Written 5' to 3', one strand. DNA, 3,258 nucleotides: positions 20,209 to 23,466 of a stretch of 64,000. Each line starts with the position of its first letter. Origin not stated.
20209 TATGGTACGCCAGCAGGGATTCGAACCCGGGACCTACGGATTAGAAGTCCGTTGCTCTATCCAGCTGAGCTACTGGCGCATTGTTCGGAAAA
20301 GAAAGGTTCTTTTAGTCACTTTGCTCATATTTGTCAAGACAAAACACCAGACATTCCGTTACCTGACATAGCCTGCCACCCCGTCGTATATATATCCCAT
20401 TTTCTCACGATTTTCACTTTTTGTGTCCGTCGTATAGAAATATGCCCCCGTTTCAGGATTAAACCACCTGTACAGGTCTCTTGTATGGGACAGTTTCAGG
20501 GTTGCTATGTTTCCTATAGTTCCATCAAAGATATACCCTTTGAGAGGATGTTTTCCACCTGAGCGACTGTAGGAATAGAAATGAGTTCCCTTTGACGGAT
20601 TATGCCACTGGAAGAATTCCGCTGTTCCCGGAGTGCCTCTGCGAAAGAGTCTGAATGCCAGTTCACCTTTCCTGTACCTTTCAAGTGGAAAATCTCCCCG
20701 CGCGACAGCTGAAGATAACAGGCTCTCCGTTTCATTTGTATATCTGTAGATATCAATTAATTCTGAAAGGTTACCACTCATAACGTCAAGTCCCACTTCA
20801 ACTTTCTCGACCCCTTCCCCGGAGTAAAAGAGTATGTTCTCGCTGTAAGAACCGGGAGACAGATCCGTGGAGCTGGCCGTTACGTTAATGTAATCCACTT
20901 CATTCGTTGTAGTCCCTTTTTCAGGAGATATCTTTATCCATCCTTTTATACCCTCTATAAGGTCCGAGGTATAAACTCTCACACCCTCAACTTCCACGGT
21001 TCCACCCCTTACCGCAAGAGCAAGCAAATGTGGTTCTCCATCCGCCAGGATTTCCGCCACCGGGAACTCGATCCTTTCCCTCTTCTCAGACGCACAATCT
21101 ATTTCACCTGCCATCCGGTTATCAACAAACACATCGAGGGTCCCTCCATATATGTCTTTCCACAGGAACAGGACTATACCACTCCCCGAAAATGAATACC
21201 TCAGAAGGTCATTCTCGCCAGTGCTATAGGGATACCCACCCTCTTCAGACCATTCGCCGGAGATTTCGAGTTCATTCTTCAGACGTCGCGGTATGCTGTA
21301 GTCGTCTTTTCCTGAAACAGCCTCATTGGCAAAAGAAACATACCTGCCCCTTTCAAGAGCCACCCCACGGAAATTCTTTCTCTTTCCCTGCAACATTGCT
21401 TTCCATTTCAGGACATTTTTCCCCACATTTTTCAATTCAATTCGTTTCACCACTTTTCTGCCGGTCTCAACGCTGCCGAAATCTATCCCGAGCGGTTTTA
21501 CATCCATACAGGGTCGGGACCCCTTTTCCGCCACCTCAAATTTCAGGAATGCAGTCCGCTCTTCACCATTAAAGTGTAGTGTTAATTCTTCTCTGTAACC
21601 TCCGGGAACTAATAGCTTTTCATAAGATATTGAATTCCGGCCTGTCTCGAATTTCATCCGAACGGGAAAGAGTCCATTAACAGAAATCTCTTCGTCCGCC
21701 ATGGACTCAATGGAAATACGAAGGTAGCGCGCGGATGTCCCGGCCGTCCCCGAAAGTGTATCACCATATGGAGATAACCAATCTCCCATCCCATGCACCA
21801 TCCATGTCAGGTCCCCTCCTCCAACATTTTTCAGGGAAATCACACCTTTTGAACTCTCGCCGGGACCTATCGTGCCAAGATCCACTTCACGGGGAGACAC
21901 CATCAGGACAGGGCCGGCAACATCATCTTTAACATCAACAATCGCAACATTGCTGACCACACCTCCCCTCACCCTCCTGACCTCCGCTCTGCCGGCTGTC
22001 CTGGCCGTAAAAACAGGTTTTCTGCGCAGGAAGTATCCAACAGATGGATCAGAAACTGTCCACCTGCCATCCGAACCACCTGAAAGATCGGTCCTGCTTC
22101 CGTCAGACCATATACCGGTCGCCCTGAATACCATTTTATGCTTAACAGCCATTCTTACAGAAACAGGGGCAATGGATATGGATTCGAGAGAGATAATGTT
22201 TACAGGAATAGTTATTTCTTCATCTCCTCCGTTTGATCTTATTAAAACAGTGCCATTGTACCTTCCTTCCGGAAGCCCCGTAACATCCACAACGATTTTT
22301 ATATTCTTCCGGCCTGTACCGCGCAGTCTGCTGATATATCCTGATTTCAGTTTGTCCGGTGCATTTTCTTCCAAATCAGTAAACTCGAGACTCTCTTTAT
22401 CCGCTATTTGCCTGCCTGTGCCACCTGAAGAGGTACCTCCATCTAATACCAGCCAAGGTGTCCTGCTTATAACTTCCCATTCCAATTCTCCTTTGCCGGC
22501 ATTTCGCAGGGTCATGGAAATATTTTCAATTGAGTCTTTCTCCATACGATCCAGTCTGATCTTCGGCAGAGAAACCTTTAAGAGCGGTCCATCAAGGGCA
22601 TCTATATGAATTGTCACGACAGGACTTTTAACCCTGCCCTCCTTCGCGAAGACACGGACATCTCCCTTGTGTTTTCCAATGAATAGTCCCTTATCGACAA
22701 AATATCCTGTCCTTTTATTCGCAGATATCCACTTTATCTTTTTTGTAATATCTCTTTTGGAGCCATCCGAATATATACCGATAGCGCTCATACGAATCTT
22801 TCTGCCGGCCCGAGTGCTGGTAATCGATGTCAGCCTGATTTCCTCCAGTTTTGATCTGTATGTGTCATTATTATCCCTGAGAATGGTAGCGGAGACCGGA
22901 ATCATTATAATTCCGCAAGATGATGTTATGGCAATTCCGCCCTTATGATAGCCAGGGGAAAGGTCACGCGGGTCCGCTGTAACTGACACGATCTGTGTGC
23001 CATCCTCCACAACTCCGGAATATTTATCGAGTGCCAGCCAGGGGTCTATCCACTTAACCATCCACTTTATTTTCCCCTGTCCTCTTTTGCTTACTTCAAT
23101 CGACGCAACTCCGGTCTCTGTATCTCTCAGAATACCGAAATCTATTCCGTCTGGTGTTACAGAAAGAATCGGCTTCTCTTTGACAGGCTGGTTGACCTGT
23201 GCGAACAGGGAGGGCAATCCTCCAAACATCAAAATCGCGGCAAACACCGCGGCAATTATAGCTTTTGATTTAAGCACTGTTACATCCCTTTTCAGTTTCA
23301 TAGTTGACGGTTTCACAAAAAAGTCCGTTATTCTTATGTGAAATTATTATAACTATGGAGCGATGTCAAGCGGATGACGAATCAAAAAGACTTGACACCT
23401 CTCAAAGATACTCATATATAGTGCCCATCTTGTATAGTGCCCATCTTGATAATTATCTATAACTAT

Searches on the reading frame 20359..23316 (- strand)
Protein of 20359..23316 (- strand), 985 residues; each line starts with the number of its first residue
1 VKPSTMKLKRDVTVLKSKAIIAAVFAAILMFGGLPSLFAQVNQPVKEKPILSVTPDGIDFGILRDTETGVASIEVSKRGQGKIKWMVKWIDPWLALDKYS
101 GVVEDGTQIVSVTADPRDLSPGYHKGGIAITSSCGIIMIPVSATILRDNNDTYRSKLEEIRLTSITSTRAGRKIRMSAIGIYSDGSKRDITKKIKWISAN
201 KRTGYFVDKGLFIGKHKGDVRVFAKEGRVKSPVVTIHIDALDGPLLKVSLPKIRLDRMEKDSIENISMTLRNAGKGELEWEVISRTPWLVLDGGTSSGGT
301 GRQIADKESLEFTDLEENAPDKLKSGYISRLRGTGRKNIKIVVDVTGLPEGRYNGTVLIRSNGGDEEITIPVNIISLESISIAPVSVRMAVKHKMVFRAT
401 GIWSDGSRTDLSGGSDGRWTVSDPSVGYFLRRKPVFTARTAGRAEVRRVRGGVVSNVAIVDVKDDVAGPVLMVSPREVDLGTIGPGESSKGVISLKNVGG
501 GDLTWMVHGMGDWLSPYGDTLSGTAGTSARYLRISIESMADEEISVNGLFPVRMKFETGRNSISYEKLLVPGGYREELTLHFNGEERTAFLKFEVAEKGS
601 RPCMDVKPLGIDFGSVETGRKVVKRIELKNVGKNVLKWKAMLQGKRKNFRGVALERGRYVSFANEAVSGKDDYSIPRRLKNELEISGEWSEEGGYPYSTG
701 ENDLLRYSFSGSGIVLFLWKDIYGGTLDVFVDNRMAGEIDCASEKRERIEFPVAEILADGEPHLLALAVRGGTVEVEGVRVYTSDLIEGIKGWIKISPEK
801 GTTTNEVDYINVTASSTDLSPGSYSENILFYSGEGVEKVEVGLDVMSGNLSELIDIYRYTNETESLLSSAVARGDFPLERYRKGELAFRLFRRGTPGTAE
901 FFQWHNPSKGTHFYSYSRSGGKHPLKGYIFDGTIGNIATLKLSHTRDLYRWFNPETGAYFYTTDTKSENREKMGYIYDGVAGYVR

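Call 10: search_protein_families(library=pfam, proteins=[window:20359-23316:-], max_evalue=0.01)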
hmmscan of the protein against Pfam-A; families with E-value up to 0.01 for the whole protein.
window:20359-23316:- (985 aa): 6 families
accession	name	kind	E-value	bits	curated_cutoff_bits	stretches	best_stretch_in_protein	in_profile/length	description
PF19190.6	BACON_2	-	3.9e-16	59.2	25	1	51-124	2-75/94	Viral BACON domain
PF18885.6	DUF5648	-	8.9e-13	49.1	25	1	874-984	23-133/134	Domain of unknown function (DUF5648)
PF22544.2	HYDIN_VesB_CFA65-like_Ig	-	6.1e-08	33.3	25.5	0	603-639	2-38/100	HYDIN/CFA65/VesB-like, Ig-like domain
PF14874.12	PapD-like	-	1.5e-05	25.5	27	0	602-643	2-43/102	Flagellar-associated PapD-like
PF02368.24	Big_2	-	0.0015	18.9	22.8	0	166-228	12-70/79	Bacterial Ig-like domain (group 2)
PF22073.2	Cep192_D4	-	0.0072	16.9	35.5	0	611-658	11-57/112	Cep192 domain 4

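Call 16: find_encoding_contigs(protein=window:20359-23301:-, flank=10000, max_places=10)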
Protein window:20359-23301:- (980 aa): 23 contigs read that carry it; 10 places shown.
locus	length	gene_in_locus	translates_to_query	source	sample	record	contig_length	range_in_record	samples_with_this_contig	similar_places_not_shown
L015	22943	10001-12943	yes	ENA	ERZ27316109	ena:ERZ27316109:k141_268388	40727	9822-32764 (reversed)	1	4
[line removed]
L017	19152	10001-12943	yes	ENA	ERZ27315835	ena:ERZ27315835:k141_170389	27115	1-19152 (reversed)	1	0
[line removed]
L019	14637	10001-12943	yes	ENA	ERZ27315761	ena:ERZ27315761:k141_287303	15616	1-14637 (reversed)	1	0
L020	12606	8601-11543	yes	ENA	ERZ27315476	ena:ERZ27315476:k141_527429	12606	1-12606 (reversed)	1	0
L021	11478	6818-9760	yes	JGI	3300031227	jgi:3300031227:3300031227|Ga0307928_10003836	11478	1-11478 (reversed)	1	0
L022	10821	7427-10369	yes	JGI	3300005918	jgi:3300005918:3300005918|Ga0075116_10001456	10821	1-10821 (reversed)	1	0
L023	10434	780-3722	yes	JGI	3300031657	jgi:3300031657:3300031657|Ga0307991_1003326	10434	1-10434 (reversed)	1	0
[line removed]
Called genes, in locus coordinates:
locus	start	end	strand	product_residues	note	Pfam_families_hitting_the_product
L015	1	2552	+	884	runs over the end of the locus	PF00133:tRNA-synt_1, PF09334:tRNA-synt_1g, PF13603:tRNA-synt_1_2, PF09334:tRNA-synt_1g (weak), PF08264:Anticodon_1, PF10458:Val_tRNA-synt_C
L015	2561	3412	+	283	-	PF02749:QRPTase_N, PF01729:QRPTase_C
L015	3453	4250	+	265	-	PF03099:BPL_LplA_LipB, PF16917:BPL_LplA_LipB_2, PF02237:BPL_C (weak)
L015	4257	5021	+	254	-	PF03309:Pan_kinase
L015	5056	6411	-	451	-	PF01134:GIDA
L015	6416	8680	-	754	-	PF01751:Toprim, PF01131:Topoisom_bac, PF01396:Zn_ribbon_Top1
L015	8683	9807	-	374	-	PF02481:DNA_processg_A, PF17782:WHD_DprA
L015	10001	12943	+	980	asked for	PF14874:PapD-like (faint), PF19190:BACON_2 (faint), PF22544:HYDIN_VesB_CFA65-like_Ig (faint), PF18885:DUF5648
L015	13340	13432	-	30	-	-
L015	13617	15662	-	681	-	PF17159:MASE3, PF00989:PAS, PF08448:PAS_4, PF13426:PAS_9, PF00989:PAS, PF08448:PAS_4 (weak), PF13426:PAS_9, PF00990:GGDEF, +1 more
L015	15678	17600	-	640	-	PF00989:PAS (weak), PF08448:PAS_4, PF08447:PAS_3, PF13426:PAS_9 (weak), PF13487:HD_5, PF01966:HD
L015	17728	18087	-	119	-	-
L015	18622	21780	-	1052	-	PF00873:ACR_tran, PF03176:MMPL (faint), PF02355:SecD_SecF_C (faint)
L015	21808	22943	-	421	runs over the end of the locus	PF25917:BSH_RND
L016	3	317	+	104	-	?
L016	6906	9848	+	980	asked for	PF14874:PapD-like (faint), PF19190:BACON_2 (faint), PF22544:HYDIN_VesB_CFA65-like_Ig (faint), PF18885:DUF5648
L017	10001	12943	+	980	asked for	PF14874:PapD-like (faint), PF19190:BACON_2 (faint), PF22544:HYDIN_VesB_CFA65-like_Ig (faint), PF18885:DUF5648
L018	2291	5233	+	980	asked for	PF14874:PapD-like (faint), PF19190:BACON_2 (faint), PF22544:HYDIN_VesB_CFA65-like_Ig (faint), PF18885:DUF5648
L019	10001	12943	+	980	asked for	PF14874:PapD-like (faint), PF19190:BACON_2 (faint), PF22544:HYDIN_VesB_CFA65-like_Ig (faint), PF18885:DUF5648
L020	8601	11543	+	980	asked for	PF14874:PapD-like (faint), PF19190:BACON_2 (faint), PF22544:HYDIN_VesB_CFA65-like_Ig (faint), PF18885:DUF5648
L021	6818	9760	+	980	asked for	PF14874:PapD-like (faint), PF19190:BACON_2 (faint), PF22544:HYDIN_VesB_CFA65-like_Ig (faint), PF18885:DUF5648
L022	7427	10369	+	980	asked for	PF14874:PapD-like (faint), PF19190:BACON_2 (faint), PF22544:HYDIN_VesB_CFA65-like_Ig (faint), PF18885:DUF5648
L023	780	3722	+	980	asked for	PF14874:PapD-like (faint), PF19190:BACON_2 (faint), PF22544:HYDIN_VesB_CFA65-like_Ig (faint), PF18885:DUF5648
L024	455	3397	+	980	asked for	PF14874:PapD-like (faint), PF19190:BACON_2 (faint), PF22544:HYDIN_VesB_CFA65-like_Ig (faint), PF18885:DUF5648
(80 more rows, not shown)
